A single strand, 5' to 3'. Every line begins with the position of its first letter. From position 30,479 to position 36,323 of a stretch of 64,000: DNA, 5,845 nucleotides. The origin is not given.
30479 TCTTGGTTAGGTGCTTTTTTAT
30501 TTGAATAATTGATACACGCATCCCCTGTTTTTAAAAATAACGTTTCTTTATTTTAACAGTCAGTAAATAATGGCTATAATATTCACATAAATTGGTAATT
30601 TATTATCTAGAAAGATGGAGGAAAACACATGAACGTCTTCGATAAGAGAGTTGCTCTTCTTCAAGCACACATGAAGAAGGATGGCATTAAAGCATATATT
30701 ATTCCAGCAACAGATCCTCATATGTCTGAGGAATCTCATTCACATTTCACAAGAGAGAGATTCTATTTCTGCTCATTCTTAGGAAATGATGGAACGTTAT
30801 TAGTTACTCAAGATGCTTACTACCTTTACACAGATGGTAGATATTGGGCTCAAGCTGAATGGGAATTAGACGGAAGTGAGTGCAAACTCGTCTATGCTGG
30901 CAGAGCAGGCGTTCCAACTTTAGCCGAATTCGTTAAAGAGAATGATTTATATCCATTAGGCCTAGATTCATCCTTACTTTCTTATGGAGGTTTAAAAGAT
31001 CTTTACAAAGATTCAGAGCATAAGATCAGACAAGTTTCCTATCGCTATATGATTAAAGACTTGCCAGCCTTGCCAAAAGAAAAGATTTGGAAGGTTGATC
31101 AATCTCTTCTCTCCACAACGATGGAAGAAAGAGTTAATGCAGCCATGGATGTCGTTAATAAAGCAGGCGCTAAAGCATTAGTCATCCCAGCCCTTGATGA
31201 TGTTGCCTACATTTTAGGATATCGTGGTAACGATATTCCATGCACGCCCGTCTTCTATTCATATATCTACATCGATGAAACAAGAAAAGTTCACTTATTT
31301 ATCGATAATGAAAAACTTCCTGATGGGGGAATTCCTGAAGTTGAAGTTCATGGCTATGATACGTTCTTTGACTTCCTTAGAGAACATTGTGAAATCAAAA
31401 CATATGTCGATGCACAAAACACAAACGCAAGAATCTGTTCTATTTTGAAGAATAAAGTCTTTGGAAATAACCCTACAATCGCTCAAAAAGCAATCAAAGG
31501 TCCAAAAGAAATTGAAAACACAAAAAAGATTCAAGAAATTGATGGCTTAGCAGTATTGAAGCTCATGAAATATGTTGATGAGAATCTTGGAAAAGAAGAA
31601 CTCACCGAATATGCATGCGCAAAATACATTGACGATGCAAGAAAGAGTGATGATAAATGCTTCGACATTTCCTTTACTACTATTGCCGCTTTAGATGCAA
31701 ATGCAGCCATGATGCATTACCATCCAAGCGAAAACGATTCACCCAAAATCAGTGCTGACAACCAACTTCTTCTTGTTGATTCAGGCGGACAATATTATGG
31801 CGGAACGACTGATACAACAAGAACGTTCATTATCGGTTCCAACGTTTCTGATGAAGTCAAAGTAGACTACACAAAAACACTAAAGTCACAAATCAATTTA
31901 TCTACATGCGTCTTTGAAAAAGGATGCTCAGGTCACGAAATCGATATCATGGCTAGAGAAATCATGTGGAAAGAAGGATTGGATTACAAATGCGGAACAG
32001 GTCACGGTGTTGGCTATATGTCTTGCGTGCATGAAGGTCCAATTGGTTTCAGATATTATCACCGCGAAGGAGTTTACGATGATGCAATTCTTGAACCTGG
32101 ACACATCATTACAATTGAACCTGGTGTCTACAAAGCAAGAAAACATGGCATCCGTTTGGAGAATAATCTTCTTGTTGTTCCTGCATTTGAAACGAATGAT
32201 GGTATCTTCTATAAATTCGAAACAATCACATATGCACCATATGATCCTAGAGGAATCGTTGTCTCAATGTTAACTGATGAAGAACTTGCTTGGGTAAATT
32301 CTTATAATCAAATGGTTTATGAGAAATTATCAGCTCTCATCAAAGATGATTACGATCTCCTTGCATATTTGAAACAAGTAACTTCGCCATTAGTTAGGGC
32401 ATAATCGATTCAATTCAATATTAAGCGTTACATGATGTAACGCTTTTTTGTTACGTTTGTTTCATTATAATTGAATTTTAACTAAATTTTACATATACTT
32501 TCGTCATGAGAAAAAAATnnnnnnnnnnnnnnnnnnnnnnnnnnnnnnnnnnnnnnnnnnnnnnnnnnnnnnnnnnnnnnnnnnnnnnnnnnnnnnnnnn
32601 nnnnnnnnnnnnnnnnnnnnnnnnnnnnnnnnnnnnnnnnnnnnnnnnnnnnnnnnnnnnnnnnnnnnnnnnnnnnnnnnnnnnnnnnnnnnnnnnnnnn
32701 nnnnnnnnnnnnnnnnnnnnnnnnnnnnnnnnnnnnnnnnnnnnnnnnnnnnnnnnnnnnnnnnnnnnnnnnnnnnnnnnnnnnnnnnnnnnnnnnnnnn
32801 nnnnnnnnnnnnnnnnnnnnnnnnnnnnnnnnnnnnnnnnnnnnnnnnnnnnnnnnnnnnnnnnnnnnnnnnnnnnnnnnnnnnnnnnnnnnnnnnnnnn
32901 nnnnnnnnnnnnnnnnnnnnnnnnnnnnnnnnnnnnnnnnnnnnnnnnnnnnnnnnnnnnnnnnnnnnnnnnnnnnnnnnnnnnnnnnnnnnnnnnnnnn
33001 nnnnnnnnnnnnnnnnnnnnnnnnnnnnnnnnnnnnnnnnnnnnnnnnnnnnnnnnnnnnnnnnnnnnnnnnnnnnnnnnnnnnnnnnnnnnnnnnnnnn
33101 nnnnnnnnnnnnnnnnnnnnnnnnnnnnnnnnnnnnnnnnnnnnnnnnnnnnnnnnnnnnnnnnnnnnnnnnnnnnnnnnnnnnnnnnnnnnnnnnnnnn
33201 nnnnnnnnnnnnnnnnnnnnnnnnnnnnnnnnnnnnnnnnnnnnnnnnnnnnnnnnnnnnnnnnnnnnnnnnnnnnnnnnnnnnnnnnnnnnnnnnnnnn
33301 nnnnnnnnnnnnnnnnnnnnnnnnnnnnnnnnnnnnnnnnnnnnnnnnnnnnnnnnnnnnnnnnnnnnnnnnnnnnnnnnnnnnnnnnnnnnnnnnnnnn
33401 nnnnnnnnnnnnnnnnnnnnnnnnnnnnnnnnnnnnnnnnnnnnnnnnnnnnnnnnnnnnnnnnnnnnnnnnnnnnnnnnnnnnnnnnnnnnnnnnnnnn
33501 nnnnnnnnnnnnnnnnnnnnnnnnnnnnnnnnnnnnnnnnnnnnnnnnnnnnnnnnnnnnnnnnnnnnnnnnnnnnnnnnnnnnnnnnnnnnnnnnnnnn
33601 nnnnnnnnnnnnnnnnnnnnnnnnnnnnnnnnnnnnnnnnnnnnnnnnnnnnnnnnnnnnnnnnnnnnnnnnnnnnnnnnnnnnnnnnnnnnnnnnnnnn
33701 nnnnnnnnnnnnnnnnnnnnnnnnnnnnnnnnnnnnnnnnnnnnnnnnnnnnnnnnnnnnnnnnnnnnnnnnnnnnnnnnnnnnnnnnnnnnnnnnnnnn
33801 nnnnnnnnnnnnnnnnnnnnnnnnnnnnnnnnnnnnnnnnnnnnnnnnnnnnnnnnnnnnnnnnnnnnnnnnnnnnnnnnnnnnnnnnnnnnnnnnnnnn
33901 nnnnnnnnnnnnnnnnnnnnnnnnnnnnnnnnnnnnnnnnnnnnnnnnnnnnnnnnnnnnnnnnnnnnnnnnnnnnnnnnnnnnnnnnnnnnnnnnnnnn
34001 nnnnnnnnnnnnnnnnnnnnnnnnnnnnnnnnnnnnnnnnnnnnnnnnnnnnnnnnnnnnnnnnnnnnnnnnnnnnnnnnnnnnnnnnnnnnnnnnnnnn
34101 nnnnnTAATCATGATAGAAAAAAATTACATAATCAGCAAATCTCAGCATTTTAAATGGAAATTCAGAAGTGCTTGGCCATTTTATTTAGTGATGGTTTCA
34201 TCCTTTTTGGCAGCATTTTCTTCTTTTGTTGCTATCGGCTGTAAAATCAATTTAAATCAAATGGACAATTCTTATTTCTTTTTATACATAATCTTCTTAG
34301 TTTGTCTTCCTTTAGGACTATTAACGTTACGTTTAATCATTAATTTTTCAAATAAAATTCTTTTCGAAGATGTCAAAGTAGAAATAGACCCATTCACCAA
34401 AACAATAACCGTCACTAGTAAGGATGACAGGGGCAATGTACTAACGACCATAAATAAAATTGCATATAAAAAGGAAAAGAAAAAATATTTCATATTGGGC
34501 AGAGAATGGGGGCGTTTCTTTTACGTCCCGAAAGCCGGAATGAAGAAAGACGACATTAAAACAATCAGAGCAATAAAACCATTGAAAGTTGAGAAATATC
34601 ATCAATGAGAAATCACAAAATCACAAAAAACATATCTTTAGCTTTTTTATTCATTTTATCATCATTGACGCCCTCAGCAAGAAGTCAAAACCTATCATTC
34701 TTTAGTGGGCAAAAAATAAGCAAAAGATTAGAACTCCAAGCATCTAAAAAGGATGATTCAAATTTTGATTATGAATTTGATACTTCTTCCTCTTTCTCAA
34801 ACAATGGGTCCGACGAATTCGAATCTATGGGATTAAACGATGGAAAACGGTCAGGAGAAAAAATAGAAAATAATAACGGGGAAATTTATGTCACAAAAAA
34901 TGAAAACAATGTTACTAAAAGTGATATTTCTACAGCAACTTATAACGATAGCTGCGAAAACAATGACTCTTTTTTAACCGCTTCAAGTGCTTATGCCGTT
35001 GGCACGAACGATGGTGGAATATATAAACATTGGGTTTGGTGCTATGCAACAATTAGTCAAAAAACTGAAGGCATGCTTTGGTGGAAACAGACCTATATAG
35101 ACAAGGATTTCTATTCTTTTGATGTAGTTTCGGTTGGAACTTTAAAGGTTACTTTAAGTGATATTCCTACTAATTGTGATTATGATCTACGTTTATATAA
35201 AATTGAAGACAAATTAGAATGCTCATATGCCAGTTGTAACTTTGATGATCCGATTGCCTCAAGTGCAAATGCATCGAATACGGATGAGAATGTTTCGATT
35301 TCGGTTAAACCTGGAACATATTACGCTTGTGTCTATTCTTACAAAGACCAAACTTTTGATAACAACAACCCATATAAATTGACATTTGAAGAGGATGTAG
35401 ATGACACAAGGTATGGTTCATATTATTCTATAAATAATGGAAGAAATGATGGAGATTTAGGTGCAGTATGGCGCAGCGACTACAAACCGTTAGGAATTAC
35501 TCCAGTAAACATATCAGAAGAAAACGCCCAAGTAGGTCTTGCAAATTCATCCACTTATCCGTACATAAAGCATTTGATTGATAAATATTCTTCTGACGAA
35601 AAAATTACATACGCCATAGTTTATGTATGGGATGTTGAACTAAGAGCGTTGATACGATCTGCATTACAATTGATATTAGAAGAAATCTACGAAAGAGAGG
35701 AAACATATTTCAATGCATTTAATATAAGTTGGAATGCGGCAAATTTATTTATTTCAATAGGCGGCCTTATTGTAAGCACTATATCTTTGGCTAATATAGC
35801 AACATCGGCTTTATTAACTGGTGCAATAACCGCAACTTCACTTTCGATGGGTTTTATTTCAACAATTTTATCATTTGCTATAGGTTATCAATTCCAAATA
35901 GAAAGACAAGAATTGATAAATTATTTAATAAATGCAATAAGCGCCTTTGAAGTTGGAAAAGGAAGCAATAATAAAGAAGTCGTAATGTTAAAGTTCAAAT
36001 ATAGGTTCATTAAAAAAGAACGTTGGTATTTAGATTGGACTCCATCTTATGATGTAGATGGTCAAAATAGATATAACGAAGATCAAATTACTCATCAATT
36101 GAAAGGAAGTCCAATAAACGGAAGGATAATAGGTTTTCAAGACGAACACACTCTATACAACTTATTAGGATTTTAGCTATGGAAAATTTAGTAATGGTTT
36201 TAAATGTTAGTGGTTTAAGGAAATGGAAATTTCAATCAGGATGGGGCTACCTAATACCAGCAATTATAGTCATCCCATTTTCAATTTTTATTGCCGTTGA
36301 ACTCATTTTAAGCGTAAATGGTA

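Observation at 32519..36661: Tandemly duplicated two-gene module: secreted PPC-domain protein with C-terminal hydrophobic hairpin + small 2-TM membrane protein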

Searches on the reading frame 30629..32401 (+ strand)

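Call 27: search_protein_families(library=pfam, proteins=[window:30629-32401:+], max_evalue=0.00001)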
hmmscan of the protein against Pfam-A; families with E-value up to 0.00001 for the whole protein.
window:30629-32401:+ (591 aa): 4 families
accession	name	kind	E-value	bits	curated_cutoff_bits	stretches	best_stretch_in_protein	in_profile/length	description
PF00557.29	Peptidase_M24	-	2.4e-44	152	23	1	297-516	2-206/208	Metallopeptidase family M24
PF16189.11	Creatinase_N_2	-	1.2e-29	103.9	29.7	1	144-294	1-161/161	Creatinase/Prolidase N-terminal domain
PF16188.10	Peptidase_M24_C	-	6.6e-21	74.4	28.9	1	527-588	2-63/63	C-terminal region of peptidase_M24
PF01321.24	Creatinase_N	-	1e-13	52.4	22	1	7-126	1-107/128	Creatinase/Prolidase N-terminal domain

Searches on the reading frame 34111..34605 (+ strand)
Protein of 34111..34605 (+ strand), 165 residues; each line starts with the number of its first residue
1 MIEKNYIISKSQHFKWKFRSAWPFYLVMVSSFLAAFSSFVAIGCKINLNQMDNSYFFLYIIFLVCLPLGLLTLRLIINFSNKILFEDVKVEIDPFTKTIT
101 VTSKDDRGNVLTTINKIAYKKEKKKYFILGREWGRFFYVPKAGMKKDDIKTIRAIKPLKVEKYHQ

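Call 5: search_protein_families(library=pfam, proteins=[window:34111-34605:+], max_evalue=1)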
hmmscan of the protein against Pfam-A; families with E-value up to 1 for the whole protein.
window:34111-34605:+ (165 aa): 3 families
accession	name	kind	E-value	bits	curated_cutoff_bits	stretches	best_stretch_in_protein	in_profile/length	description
PF15202.11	Adipogenin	-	0.02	15.5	27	1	48-80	5-37/79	Adipogenin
PF14317.12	YcxB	-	0.025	14.8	23.3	1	117-154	22-59/61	YcxB-like protein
PF05096.18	Glu_cyclase_2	-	0.072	13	22.3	1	108-139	216-247/249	Glutamine cyclotransferase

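Call 6: search_protein_families(library=ncbifam, proteins=[window:34111-34605:+], max_evalue=1)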
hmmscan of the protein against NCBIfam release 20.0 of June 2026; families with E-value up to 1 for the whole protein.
window:34111-34605:+ (165 aa): 1 family
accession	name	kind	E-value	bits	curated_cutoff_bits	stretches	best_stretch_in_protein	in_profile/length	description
NF033697.1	leader_RseD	equivalog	0.07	13.5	35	1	8-24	21-37/45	rpoE leader peptide RseD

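Call 7: search_protein_families(library=padloc, proteins=[window:34111-34605:+], max_evalue=1)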
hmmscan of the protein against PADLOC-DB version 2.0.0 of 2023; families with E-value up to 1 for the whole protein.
window:34111-34605:+ (165 aa): 0 families

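Call 12: find_homologous_proteins(query=window:34111-34605:+, max_evalue=0.01)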
Query window:34111-34605:+ (165 aa): 1 proteins with E <= 0.01 among 21 candidates.
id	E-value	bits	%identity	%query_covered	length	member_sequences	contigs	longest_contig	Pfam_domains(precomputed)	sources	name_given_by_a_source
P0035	1.3e-82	294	99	84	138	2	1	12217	-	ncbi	-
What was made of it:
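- Tried and rejected: A word-index search with S1 alone found only itself (call 12).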

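Call 30: find_homologous_proteins(query=A2, max_evalue=0.01)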
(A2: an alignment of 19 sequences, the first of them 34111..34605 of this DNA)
Query A2 (19 sequences) (165 aa, profile of the alignment): 11 proteins with E <= 0.01 among 1857 candidates.
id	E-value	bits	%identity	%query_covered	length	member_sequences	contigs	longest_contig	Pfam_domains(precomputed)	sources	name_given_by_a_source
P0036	7.2e-39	151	53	12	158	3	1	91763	-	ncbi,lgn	-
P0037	2.6e-37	146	58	7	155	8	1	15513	-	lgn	-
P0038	1.1e-36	144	-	-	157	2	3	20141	-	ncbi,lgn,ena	-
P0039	5.0e-36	142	58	7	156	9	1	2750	-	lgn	-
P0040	1.5e-35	140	58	7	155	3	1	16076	-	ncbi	-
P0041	6.3e-33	132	42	7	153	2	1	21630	-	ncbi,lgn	-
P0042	1.1e-31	128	29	17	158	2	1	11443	-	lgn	-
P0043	7.5e-30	122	28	22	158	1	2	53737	-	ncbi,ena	-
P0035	2.1e-24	104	99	84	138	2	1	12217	-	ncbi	-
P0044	2.1e-10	58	-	-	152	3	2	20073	-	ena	-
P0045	1.7e-6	46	-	-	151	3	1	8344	-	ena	-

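Call 34: search_protein_families(library=pfam, alignment_id=A2, max_evalue=1)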
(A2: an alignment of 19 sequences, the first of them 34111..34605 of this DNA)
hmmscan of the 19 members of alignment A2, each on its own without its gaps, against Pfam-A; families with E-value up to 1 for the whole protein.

A. member 1, window:34111-34605:+ (165 aa): 3 families
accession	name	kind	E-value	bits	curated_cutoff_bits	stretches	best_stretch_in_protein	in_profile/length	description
PF15202.11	Adipogenin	-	0.02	15.5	27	1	48-80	5-37/79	Adipogenin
PF14317.12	YcxB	-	0.025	14.8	23.3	1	117-154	22-59/61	YcxB-like protein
PF05096.18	Glu_cyclase_2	-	0.072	13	22.3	1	108-139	216-247/249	Glutamine cyclotransferase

B. families by the number of members that match (of 19 scanned): 40 families (the first 25 are shown)
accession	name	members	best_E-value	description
PF13567.11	DUF4131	4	0.0025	Domain of unknown function (DUF4131)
PF04478.17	Mid2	2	0.00071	Mid2 like cell wall stress sensor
PF13687.11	DUF4153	2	0.0029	Domain of unknown function (DUF4153)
PF14256.11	YwiC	2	0.013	YwiC-like protein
PF14317.12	YcxB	2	0.025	YcxB-like protein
PF00487.30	FA_desaturase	2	0.028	Fatty acid desaturase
PF00115.25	COX1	1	0.0025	Cytochrome C and Quinol oxidase polypeptide I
PF03631.20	Virul_fac_BrkB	1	0.0054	Virulence factor BrkB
PF09874.14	DUF2101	1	0.0066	Predicted membrane protein (DUF2101)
PF15202.11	Adipogenin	1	0.02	Adipogenin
PF06687.17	SUR7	1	0.028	SUR7/PalI family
PF17431.7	YpmT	1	0.037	Uncharacterized YmpT-like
PF21944.1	Hemotin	1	0.041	Hemotin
PF07422.18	s48_45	1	0.043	Sexual stage antigen s48/45 domain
PF25730.1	Herpes_BDLF2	1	0.046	Gammaherpesvirus intercellular spread glycoprotein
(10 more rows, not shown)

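Call 45: predict_structure(alignment_id=A3)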
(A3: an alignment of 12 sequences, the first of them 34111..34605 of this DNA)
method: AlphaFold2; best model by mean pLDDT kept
length: 165 residues; sequences in the alignment: 12
mean_pLDDT: 63.1   pTM: 0.43
mean pLDDT of the five models: 63.1, 59.9, 59.8, 55.0, 51.3
residues with pLDDT >= 90: 0; 70-90: 62; 50-70: 71; < 50: 32
segments of 3 or more residues with pLDDT < 50: 1-19, 78-85, 161-165
pLDDT, mean of each block of 10 residues (from residue 1): 42 42 70 75 64 64 65 51 51 69 69 71 76 66 74 71 40
secondary structure, 60 per line:
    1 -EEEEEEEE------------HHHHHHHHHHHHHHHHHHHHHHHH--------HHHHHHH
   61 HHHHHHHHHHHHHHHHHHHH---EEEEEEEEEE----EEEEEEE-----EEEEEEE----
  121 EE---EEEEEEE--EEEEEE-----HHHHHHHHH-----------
elements in order: E2-9 H22-45 H54-80 E84-93 E98-104 E110-116 E126-132 E135-140 H146-154
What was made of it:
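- On YcxB-like protein (PF14317) / bacterial PH-like clan: The AlphaFold2 topology fits, but pLDDT is 63 (call 45).
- Closest known: YcxB-like. Different: The model confidence is modest (pLDDT 63; call 45).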

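Call 70: search_solved_structures(query=A2, max_evalue=10, show_alignments=1)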
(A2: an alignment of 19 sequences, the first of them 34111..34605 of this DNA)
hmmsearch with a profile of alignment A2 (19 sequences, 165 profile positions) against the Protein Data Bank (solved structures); distinct sequences matched with E-value up to 10: 8.
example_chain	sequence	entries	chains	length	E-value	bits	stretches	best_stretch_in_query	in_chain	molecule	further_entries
6u0o_B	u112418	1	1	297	0.0017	21.2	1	63-114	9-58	LYZ2 domain-containing protein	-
21du_R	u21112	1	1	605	0.032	17.1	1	30-98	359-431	Adhesion G-protein coupled receptor G6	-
4csd_A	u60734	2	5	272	0.29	14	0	77-96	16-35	FUCOSE-BINDING LECTIN PROTEIN | Fucose-binding lectin protein,Fucose-binding lectin protein,Fucose-binding lectin protein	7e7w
2rdd_B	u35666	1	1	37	0.34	13.8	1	64-94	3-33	UPF0092 membrane protein yajC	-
7e7u_A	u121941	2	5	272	0.87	12.5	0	77-96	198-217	Fucose-binding lectin protein,Fucose-binding lectin protein,Fucose-binding lectin protein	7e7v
6pem_6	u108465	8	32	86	1.5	11.7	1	21-77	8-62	Surface presentation of antigens protein SpaQ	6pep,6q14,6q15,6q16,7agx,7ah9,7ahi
6b87_A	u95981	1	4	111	5.1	9.9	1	12-52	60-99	TMHC2_E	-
5fra_A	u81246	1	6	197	8.9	9.2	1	86-136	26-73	SIALIDASE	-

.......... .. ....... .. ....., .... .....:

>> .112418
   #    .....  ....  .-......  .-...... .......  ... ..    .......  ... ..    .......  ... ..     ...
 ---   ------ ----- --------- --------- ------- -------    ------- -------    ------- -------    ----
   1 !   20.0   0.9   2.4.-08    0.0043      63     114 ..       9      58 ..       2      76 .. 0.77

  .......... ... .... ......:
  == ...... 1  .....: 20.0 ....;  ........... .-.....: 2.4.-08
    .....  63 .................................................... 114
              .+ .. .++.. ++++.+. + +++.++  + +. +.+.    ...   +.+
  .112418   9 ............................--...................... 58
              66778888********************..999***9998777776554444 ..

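Call 74: list_cluster_members(proteins=[P0001, P0007, window:34111-34605:+, window:36179-36658:+])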
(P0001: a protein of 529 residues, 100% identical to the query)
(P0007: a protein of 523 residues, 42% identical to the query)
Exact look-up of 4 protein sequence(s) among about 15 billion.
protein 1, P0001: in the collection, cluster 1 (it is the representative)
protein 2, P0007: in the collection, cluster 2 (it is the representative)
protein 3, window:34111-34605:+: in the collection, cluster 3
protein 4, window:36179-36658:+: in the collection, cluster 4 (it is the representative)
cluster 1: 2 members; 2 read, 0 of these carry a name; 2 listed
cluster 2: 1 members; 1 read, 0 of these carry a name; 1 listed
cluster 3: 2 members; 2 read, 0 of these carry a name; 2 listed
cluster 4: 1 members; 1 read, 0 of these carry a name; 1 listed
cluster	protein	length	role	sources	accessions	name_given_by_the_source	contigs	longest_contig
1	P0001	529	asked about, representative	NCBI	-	-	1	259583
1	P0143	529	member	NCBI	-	-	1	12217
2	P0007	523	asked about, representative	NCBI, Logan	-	-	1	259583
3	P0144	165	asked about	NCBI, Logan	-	-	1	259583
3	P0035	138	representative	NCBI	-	-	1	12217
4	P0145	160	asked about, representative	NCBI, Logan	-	-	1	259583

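Call 76: find_encoding_contigs(protein=P0035, flank=8000, max_places=3)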
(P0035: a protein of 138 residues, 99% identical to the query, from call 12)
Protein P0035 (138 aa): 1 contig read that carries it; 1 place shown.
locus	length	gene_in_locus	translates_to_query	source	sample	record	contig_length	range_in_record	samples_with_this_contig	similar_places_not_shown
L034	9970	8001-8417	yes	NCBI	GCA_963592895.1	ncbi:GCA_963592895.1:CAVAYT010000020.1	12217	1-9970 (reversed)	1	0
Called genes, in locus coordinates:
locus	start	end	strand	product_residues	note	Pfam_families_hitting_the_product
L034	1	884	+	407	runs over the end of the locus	-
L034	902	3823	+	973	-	PF01915:Glyco_hydro_3_C, PF14310:Fn3-like (weak), PF00933:Glyco_hydro_3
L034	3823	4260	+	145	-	-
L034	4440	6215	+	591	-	PF01321:Creatinase_N, PF16189:Creatinase_N_2, PF00557:Peptidase_M24, PF16188:Peptidase_M24_C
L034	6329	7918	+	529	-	PF04151:PPC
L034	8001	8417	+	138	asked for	-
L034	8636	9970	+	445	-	?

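Call 102: search_protein_families(library=phrogs, proteins=[window:34111-34605:+], max_evalue=0.01)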
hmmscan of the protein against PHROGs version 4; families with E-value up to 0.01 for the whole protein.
window:34111-34605:+ (165 aa): 0 families

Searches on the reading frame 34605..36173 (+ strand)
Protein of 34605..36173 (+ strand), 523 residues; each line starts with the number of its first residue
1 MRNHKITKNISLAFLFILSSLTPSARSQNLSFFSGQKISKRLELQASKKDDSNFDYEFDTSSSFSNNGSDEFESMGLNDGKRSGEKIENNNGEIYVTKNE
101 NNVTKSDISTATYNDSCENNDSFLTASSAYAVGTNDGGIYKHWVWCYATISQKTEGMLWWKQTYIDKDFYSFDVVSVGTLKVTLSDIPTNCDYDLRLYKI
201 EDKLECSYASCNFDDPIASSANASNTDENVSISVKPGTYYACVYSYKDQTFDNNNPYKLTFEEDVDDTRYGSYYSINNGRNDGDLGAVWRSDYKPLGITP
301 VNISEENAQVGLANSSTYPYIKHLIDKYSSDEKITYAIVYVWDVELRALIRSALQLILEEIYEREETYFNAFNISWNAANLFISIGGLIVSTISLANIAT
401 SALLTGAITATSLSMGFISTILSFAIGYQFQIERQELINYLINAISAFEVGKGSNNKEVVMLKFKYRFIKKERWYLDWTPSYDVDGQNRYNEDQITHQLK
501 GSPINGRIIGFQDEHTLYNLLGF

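Call 5: search_protein_families(library=pfam, proteins=[window:34605-36173:+], max_evalue=1)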
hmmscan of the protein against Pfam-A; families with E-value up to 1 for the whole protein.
window:34605-36173:+ (523 aa): 1 family
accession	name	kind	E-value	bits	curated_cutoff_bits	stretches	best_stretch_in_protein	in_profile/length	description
PF04151.21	PPC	-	2.6e-07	31.8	25.9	1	166-245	1-70/70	Bacterial pre-peptidase C-terminal domain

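Call 6: search_protein_families(library=ncbifam, proteins=[window:34605-36173:+], max_evalue=1)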
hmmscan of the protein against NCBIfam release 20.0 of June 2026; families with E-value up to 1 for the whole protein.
window:34605-36173:+ (523 aa): 0 families

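Call 7: search_protein_families(library=padloc, proteins=[window:34605-36173:+], max_evalue=1)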
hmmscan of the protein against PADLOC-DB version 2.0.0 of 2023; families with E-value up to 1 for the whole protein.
window:34605-36173:+ (523 aa): 0 families

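Call 102: search_protein_families(library=phrogs, proteins=[window:34605-36173:+], max_evalue=0.01)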
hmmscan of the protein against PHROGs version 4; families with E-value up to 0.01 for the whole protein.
window:34605-36173:+ (523 aa): 0 families
